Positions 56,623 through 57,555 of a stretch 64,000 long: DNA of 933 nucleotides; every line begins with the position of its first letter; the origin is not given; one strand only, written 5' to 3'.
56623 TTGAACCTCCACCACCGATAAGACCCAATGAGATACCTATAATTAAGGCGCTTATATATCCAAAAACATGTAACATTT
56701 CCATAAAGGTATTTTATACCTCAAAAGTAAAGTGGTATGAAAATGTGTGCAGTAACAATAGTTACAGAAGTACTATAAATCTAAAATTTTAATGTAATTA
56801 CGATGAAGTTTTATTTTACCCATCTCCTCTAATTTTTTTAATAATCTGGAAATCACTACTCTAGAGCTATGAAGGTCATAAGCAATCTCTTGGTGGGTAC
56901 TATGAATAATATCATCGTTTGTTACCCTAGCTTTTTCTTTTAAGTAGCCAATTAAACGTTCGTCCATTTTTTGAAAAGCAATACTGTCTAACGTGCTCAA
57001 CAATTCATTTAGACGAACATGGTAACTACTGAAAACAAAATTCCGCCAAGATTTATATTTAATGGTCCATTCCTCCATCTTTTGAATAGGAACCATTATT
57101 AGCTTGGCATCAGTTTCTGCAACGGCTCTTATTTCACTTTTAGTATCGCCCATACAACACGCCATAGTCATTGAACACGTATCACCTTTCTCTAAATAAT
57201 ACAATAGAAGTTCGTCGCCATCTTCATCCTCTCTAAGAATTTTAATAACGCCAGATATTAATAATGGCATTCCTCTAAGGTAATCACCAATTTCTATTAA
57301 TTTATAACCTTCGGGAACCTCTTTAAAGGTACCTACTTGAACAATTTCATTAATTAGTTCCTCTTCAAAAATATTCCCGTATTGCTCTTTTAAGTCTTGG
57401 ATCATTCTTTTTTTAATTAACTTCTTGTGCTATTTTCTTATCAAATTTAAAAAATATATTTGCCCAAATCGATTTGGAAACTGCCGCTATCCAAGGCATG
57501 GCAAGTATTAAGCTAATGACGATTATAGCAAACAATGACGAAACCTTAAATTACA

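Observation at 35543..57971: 16-bp CRP/FNR-type palindrome at fixed class-II distance from -7 boxes defines a regulon of about 15 promoters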

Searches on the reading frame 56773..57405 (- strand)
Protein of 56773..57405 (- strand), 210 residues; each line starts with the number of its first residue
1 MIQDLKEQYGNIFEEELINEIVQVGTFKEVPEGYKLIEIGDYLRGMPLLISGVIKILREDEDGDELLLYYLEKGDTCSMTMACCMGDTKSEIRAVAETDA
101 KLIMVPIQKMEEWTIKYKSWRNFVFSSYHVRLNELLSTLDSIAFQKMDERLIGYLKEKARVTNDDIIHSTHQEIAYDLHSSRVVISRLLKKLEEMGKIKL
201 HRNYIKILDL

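Call 9: search_protein_families(library=pfam, proteins=[window:56773-57405:-])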
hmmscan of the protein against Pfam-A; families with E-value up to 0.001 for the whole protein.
window:56773-57405:- (210 aa): 3 families
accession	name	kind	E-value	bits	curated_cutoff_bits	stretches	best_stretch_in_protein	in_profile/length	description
PF13545.12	HTH_Crp_2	-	4.8e-09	36.5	27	1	149-210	1-64/70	Crp-like helix-turn-helix domain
PF00027.35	cNMP_binding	-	1.1e-08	35.4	27.5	1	28-112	2-84/89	Cyclic nucleotide-binding domain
PF00325.26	Crp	-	7.2e-05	22.9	21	1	170-196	4-30/32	Bacterial regulatory proteins, crp family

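Call 10: search_protein_families(library=ncbifam, proteins=[window:56773-57405:-])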
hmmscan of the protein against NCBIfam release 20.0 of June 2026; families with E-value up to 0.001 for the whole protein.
window:56773-57405:- (210 aa): 5 families
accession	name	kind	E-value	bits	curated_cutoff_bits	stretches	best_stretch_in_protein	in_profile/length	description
NF008732.0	PRK11753.1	equivalog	8e-13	48.3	266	1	15-205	13-208/214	cAMP-activated global transcriptional regulator CRP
TIGR03697.1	NtcA_cyano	equivalog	3e-09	36.9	244.95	1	44-209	12-184/193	global nitrogen regulator NtcA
NF053664.1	TransRegPtrACyano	equivalog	6e-05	22.4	300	1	48-202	32-184/196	Crp/Fnr family transcriptional regulator PtrA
NF041163.2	encap_f2b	equivalog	0.0002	20.6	400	1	14-124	84-193/450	family 2B encapsulin nanocompartment shell protein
NF006901.0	PRK09392.1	equivalog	0.00042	19.7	211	1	14-200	19-204/236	transcriptional activator FtrB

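Call 20: find_homologous_proteins(query=window:56773-57405:-)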
Query window:56773-57405:- (210 aa): 7999 proteins with E <= 0.001 among 8000 candidates; the best 120 are listed.
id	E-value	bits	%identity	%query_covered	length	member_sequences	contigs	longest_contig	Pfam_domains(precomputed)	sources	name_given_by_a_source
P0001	9.2e-133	458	100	100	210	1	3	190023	PF13545.13,PF00027.36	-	-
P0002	2.4e-132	456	100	100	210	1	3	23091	PF13545.13,PF00027.36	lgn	-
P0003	8.4e-132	455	99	100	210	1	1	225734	PF13545.13,PF00027.36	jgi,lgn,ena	-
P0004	2.0e-131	453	98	100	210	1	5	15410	PF13545.13,PF00027.36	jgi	jgi:CRP/FNR family transcriptional regulator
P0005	2.5e-131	453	98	100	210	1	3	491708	PF13545.13,PF00027.36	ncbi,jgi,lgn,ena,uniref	ncbi:Crp/Fnr family transcriptional regulator [Maribacter arcticus]|jgi:CRP/FNR family transcription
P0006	3.2e-131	453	98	100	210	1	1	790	PF13545.13,PF00027.36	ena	-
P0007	6.0e-131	452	98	100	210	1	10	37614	PF13545.13,PF00027.36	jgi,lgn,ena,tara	jgi:CRP/FNR family transcriptional regulator|tara:strand:- start:3991 stop:4623 length:633 start_cod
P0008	9.3e-131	451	98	100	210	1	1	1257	PF13545.13,PF00027.36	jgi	jgi:CRP/FNR family transcriptional regulator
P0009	9.7e-131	451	98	100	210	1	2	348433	PF13545.13,PF00027.36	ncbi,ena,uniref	ncbi:Crp/Fnr family transcriptional regulator [Maribacter arcticus]|uniref:Crp/Fnr family transcript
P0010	1.1e-130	451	98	100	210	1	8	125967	PF13545.13,PF00027.36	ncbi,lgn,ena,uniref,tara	ncbi:Crp/Fnr family transcriptional regulator [uncultured Maribacter sp.]|uniref:Crp/Fnr family tran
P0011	1.4e-130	451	98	100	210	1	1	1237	PF13545.13,PF00027.36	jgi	jgi:CRP/FNR family transcriptional regulator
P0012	1.7e-130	450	98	100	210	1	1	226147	PF13545.13,PF00027.36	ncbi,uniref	ncbi:MAG: Crp/Fnr family transcriptional regulator [Maribacter arcticus]|uniref:Crp/Fnr family trans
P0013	2.2e-130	450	97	100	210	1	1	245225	PF13545.13,PF00027.36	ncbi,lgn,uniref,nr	ncbi:Crp/Fnr family transcriptional regulator [Maribacter arcticus]|uniref:CRP/FNR family transcript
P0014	2.3e-130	450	97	100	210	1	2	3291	PF13545.13,PF00027.36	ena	-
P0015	3.5e-130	449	97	100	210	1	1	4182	PF13545.13,PF00027.36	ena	-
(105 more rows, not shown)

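Call 22: search_solved_structures(query=window:56773-57405:-, max_evalue=0.001, show_alignments=3)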
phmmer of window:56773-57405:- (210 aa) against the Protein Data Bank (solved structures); distinct sequences matched with E-value up to 0.001: 29.
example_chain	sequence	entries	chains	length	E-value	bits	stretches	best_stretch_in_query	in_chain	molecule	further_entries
3dv8_A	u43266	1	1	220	3.2e-15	59.4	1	44-209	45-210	transcriptional regulator, Crp/Fnr family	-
2xgx_A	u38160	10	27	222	8.1e-11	45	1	32-207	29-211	GLOBAL NITROGEN REGULATOR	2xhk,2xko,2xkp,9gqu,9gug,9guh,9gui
8h3v_X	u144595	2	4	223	2.6e-08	36.9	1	38-206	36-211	NtcA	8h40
3la2_A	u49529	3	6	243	3.3e-08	36.5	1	37-206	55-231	Global nitrogen regulator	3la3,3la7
4bh9_A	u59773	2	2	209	5e-07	32.7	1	31-205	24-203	cAMP-activated global transcriptional regulator CRP | CAMP RECEPTOR PROTEIN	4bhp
3qop_A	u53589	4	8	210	7.1e-07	32.2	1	31-205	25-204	Catabolite gene activator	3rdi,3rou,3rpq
1hw5_A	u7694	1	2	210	1.1e-06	31.6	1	31-205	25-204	CATABOLITE GENE ACTIVATOR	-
4i09_A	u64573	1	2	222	2.2e-06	30.5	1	31-205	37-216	Catabolite gene activator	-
1ruo_A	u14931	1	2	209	2.5e-06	30.4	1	31-205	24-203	PROTEIN (CATABOLITE GENE ACTIVATOR PROTEIN (CAP))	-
6dt4_A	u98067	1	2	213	3e-06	30.1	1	31-205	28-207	Cyclic AMP receptor protein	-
1o3q_A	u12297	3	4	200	3.2e-06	30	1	31-205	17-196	CATABOLITE GENE ACTIVATOR PROTEIN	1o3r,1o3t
7ff8_A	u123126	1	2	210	3.5e-06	29.9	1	36-200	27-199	cAMP-activated global transcriptional regulator Vfr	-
1i5z_A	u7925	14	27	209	3.6e-06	29.9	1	31-205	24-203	CATABOLITE GENE ACTIVATOR PROTEIN | CATABOLITE GENE ACTIVATOR PROTEIN (CAP) | PROTEIN (CATABOLITE GENE ACTIVATOR PROTEIN (CAP))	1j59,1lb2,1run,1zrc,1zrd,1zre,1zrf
1g6n_A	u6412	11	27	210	3.6e-06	29.9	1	31-205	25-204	CATABOLITE GENE ACTIVATOR PROTEIN | PROTEIN (CATABOLITE GENE ACTIVATOR PROTEIN) | Catabolite gene activator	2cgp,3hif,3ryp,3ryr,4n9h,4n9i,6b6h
2oz6_A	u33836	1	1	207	3.8e-06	29.8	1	36-200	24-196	Virulence Factor Regulator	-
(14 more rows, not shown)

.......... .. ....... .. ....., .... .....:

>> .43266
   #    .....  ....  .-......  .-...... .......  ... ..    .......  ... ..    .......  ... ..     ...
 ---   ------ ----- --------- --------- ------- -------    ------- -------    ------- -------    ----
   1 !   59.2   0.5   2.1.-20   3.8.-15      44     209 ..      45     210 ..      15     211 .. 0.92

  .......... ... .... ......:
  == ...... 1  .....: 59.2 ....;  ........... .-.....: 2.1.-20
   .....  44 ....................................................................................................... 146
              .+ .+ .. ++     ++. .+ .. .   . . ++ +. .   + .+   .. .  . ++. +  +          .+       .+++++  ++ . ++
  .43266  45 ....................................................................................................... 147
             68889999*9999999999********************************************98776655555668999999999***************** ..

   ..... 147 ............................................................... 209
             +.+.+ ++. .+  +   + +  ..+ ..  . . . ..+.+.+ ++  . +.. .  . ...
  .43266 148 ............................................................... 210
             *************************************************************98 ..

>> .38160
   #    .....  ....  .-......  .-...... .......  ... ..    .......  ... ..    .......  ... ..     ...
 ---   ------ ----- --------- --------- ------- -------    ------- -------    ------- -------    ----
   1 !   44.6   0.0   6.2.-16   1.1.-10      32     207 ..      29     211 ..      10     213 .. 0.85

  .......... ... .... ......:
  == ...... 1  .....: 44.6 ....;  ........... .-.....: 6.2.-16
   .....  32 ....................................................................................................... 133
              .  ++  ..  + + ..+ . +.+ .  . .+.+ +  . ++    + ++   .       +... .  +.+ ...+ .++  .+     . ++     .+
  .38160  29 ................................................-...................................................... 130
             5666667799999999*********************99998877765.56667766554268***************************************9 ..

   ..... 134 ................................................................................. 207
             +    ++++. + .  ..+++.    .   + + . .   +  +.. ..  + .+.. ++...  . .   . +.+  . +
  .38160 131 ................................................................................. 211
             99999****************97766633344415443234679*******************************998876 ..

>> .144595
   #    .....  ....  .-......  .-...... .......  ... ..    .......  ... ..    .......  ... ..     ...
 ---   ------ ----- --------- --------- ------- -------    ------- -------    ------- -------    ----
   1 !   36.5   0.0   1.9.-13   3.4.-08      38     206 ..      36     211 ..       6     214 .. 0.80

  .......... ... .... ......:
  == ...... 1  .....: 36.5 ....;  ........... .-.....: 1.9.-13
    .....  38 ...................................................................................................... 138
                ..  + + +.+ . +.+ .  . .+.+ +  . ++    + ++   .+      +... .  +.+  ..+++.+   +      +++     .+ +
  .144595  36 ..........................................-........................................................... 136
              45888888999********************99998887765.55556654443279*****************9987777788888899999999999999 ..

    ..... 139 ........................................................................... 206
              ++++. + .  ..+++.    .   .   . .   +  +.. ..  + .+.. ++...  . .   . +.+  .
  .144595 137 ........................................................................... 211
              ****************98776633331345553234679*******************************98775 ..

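Call 26: search_protein_representatives(protein=window:56773-57405:-)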
Query: 210 residues. Proteins with E-value up to 0.001 (for the whole library): 3652; up to 1e-10: 1749; up to 1e-30: 226. The best 150 are listed.
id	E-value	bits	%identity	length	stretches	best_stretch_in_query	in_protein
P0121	4.3e-84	297.3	64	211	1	4-208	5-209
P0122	4.0e-69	248.4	54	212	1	1-208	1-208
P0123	5.6e-68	244.7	54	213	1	6-208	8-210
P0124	7.4e-68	244.3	52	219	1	3-209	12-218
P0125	4.0e-67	241.9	50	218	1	5-210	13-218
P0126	1.7e-63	230.1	53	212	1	13-208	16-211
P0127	3.7e-62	225.7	50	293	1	4-209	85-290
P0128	1.2e-60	220.7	51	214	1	4-210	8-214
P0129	5.6e-60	218.6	50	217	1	2-206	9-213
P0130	5.8e-59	215.3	47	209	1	9-209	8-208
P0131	1.3e-58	214.1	50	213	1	5-208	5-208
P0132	2.1e-58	213.4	63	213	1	4-157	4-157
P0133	4.4e-58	212.4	48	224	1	6-208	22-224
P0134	1.9e-56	207.0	44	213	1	4-208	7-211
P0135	7.9e-56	205.1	63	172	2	102-207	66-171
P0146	7.3e-51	188.8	46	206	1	4-208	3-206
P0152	2.3e-49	183.9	39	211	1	12-209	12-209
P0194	7.4e-43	162.7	36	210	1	1-208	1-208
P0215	1.9e-40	154.8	39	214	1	1-209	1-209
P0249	3.0e-37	144.4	32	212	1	3-209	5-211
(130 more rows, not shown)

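Call 30: find_related_loci(query=A2, collection=genome_contigs, flank=10000)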
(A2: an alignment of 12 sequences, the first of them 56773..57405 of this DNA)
Query A2 (210 aa) in genome_contigs; peptide patterns used: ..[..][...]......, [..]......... (x = any residue, [..] = any of these).
600 stretches matched a pattern (row limit reached: there are more); 597 encode a relative of the query (tblastn E <= 1e-3); the best 80 are kept; 80 distinct loci.
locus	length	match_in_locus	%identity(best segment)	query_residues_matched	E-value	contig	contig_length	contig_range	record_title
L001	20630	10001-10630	92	1-210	2e-130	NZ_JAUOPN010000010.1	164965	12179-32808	Maribacter sp. 1_MG-2023 strain G3R17 KICIDAOE_10, whole genome shotgun sequence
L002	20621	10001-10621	90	1-207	1e-127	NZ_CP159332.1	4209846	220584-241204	Maribacter sp. LLG6340-A2 chromosome, complete genome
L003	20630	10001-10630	87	1-210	8e-126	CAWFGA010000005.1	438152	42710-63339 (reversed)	MAG: uncultured Flavobacteriaceae bacterium isolate MFD03250.bin.3.124 genome assembly, contig: contig_21757, whole geno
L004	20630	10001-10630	86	1-210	3e-125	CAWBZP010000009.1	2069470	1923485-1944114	MAG: uncultured Flavobacteriaceae bacterium isolate MFD03250.bin.1.178 genome assembly, contig: contig_4723, whole genom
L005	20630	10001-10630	83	1-210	3e-120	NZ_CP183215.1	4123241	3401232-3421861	Maribacter sp. X9 chromosome, complete genome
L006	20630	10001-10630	83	1-210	5e-120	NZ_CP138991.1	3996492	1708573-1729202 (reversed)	Maribacter sp. R77961 chromosome, complete genome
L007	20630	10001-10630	79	1-210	4e-116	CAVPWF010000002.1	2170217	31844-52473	MAG: uncultured Flavobacteriaceae bacterium isolate MFD09964.bin.1.79 genome assembly, contig: contig_15306, whole genom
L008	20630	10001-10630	81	1-210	3e-116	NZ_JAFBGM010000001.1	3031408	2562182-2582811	Aurantibacter crassamenti strain HG732 Aurantibacteria_1, whole genome shotgun sequence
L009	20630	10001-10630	79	1-210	6e-115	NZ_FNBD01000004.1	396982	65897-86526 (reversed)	Cellulophaga baltica strain DSM 24729, whole genome shotgun sequence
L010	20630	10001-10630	79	1-210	3e-114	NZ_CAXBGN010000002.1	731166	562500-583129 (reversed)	MAG: uncultured Kriegella sp. isolate ERR2762110_binner23_Refined_20 ERZ3422254.7, whole genome shotgun sequence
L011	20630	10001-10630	77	1-210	9e-114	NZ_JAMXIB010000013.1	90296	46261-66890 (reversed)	Robiginitalea marina strain 2V75 scaffold_13_length=90297, whole genome shotgun sequence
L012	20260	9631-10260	78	1-210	1e-113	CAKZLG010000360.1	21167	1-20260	MAG TPA_asm: uncultured Maribacter sp. isolate SRR4030105_bin.172_CONCOCT_v1.1_MAG genome assembly, contig: ERZ781359.12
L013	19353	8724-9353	79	1-210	1e-113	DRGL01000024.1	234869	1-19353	MAG TPA_asm: Pricia antarctica isolate HyVt-345 HyVt-345_k145_27491, whole genome shotgun sequence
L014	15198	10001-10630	76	1-210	2e-113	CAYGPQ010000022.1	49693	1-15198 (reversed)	MAG TPA_asm: uncultured Kordia sp. isolate ERP117304_co3_222 genome assembly, contig: NODE_1029_length_49693_cov_11.9611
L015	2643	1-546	92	29-210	6e-118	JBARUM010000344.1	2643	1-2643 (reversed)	MAG: Maribacter sp. isolate MFD12125_ilm_asm_bin32 k127_116952, whole genome shotgun sequence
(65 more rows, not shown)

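Call 49: search_solved_structures(query=A1, max_evalue=0.001, show_alignments=0)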
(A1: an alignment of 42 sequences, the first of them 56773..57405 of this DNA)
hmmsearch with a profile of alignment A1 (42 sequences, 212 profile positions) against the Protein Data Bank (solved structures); distinct sequences matched with E-value up to 0.001: 62 (the best 60 are shown).
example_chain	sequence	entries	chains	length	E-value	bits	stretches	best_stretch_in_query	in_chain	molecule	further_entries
3dv8_A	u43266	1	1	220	1.7e-37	132.1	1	22-211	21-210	transcriptional regulator, Crp/Fnr family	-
4bh9_A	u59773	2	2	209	1.4e-21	80.1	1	23-209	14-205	cAMP-activated global transcriptional regulator CRP | CAMP RECEPTOR PROTEIN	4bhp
3qop_A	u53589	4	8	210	2.5e-21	79.3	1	23-209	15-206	Catabolite gene activator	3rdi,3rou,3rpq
1hw5_A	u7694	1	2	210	5.8e-21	78.1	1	23-209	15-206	CATABOLITE GENE ACTIVATOR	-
6dt4_A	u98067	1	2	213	1.4e-20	76.9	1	22-209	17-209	Cyclic AMP receptor protein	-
4i01_A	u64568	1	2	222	1.5e-20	76.7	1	22-209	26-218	Catabolite gene activator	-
1g6n_A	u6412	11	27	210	2.6e-20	76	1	23-209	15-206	CATABOLITE GENE ACTIVATOR PROTEIN | PROTEIN (CATABOLITE GENE ACTIVATOR PROTEIN) | Catabolite gene activator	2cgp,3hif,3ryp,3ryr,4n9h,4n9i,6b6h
1i5z_A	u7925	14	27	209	2.7e-20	75.9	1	23-209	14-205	CATABOLITE GENE ACTIVATOR PROTEIN | CATABOLITE GENE ACTIVATOR PROTEIN (CAP) | PROTEIN (CATABOLITE GENE ACTIVATOR PROTEIN (CAP))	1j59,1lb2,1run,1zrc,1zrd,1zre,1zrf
1o3q_A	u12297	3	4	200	3e-20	75.8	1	23-209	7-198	CATABOLITE GENE ACTIVATOR PROTEIN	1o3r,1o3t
4hzf_A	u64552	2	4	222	3e-20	75.8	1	22-209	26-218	Catabolite gene activator | cAMP-activated global transcriptional regulator CRP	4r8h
4i0b_A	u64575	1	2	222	3.2e-20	75.7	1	22-209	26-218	Catabolite gene activator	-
1cgp_A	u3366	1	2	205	4.1e-20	75.3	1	23-207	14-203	PROTEIN (CATABOLITE GENE ACTIVATOR PROTEIN (CAP))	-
4i02_A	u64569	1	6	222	8.4e-20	74.3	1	22-209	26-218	Catabolite gene activator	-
4i09_A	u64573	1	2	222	8.6e-20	74.3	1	22-209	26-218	Catabolite gene activator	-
3fwe_A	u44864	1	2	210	9.8e-20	74.1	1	23-209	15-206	Catabolite gene activator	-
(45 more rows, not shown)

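Call 59: predict_structure(alignment_id=A1)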
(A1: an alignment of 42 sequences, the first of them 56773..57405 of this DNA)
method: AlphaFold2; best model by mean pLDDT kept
length: 210 residues; sequences in the alignment: 42
mean_pLDDT: 93.4   pTM: 0.79
mean pLDDT of the five models: 93.4, 93.2, 93.1, 92.0, 91.7
residues with pLDDT >= 90: 173; 70-90: 37; 50-70: 0; < 50: 0
segments of 3 or more residues with pLDDT < 50: none
pLDDT, mean of each block of 10 residues (from residue 1): 93 97 97 96 94 95 90 89 83 96 95 96 93 87 86 95 95 93 97 98 95
secondary structure, 60 per line:
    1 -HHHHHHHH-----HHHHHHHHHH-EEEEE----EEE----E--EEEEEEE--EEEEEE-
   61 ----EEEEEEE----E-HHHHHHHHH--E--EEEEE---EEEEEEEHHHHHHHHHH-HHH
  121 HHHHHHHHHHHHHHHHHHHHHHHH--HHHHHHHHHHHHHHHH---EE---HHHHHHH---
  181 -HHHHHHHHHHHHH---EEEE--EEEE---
elements in order: H2-9 H15-24 E26-30 E35-37 E45-51 E54-59 E65-71 H78-86 E92-96 E100-106 H107-116 H118-144 H147-162 H171-177 H182-194 E198-201 E204-207

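Call 63: fold_search(model_id=the predicted structure, library=pdb)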
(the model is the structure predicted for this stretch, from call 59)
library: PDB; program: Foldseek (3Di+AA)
matches with E <= 10: 1831; with E <= 0.001: 612
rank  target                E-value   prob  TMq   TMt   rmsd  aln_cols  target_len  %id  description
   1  3i54_D                6.6e-16  1.00  0.80  0.74   3.3       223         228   20  Crystal structure of MtbCRP in complex with cAMP (released 2009-09-08)
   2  3dv8                  9.6e-16  1.00  0.80  0.78   3.2       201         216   24  Crystal structure of a putative transcriptional regulator of the crp/fnr family (eubrec_1222) from eubacterium rectale a (released 2008-08-05)
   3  4cyd_A                1.4e-15  1.00  0.81  0.77   3.0       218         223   19  GlxR bound to cAMP (released 2014-12-17)
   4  1i5z_A                2.5e-15  1.00  0.78  0.81   3.0       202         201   21  STRUCTURE OF CRP-CAMP AT 1.9 A (released 2003-06-17)
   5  2xhk_B                2.5e-15  1.00  0.72  0.70   3.8       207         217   23  Crystal structure of transcription factor NtcA from Synechococcus elongatus bound to 2-oxoglutarate (released 2010-08-18)
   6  6dt4_B                4.7e-15  1.00  0.69  0.72   4.4       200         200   21  1.8 Angstrom Resolution Crystal Structure of cAMP-Regulatory Protein from Yersinia pestis in Complex with cAMP (released 2018-06-27)
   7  4ev0_A                4.7e-15  1.00  0.52  0.51  13.6       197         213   21  Crystal Structure of Thermus thermophilus Catabolite Activator Protein (released 2012-06-20)
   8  3qop_A                5.0e-15  1.00  0.77  0.80   3.1       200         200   20  Domain-domain flexibility leads to allostery within the camp receptor protein (CRP) (released 2012-04-04)
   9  1g6n_B                5.0e-15  1.00  0.71  0.74   4.1       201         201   21  2.1 ANGSTROM STRUCTURE OF CAP-CAMP (released 2000-12-15)
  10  2oz6                  5.3e-15  1.00  0.78  0.82   2.8       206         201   19  Crystal Structure of Virulence Factor Regulator from Pseudomonas aeruginosa in complex with cAMP (released 2008-03-04)
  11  2xko_A                6.0e-15  1.00  0.72  0.72   3.5       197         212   24  Crystal structure of the complex of NtcA with its transcriptional co- activator PipX (released 2010-08-18)
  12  3kcc_A                6.4e-15  1.00  0.77  0.81   3.3       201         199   21  Crystal structure of D138L mutant of Catabolite Gene Activator Protein (released 2009-11-17)
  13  4i01_A                6.4e-15  1.00  0.77  0.80   3.1       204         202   20  Structure of the mutant Catabolite gen activator protein V140L (released 2013-10-30)
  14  1hw5_A                6.4e-15  1.00  0.76  0.77   3.1       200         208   20  THE CAP/CRP VARIANT T127L/S128A (released 2001-01-17)
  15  6dt4_A                6.8e-15  1.00  0.78  0.80   3.2       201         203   21  1.8 Angstrom Resolution Crystal Structure of cAMP-Regulatory Protein from Yersinia pestis in Complex with cAMP (released 2018-06-27)
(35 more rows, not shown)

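Call 80: find_encoding_contigs(protein=P0152, flank=6000, max_places=3)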
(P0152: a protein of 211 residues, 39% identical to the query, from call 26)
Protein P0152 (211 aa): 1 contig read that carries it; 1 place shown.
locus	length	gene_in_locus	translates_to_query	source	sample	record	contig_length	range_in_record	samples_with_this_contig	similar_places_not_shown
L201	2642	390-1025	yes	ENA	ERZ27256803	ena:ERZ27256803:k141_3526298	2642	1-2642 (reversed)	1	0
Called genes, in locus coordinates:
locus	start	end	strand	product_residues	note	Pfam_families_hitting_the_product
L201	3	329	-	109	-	?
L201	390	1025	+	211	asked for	PF00027:cNMP_binding, PF13545:HTH_Crp_2, PF00325:Crp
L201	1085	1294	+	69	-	PF11127:YgaP-like_TM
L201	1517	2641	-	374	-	?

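Call 81: find_encoding_contigs(protein=P0194, flank=6000, max_places=3)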
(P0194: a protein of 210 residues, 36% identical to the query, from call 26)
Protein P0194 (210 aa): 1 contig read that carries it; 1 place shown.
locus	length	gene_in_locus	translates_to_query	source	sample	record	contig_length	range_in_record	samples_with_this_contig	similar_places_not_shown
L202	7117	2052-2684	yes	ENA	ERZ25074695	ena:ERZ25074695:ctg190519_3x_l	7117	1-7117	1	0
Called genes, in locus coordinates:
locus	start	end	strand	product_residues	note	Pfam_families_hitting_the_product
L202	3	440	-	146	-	?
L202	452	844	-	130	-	-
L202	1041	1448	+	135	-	PF00581:Rhodanese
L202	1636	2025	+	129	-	PF00581:Rhodanese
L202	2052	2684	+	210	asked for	PF00027:cNMP_binding, PF13545:HTH_Crp_2, PF00325:Crp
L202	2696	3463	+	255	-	-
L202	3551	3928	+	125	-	-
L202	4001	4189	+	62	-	PF11127:YgaP-like_TM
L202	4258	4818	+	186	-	PF07603:Lcl_C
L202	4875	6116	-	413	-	PF06722:EryCIII-like_C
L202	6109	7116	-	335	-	?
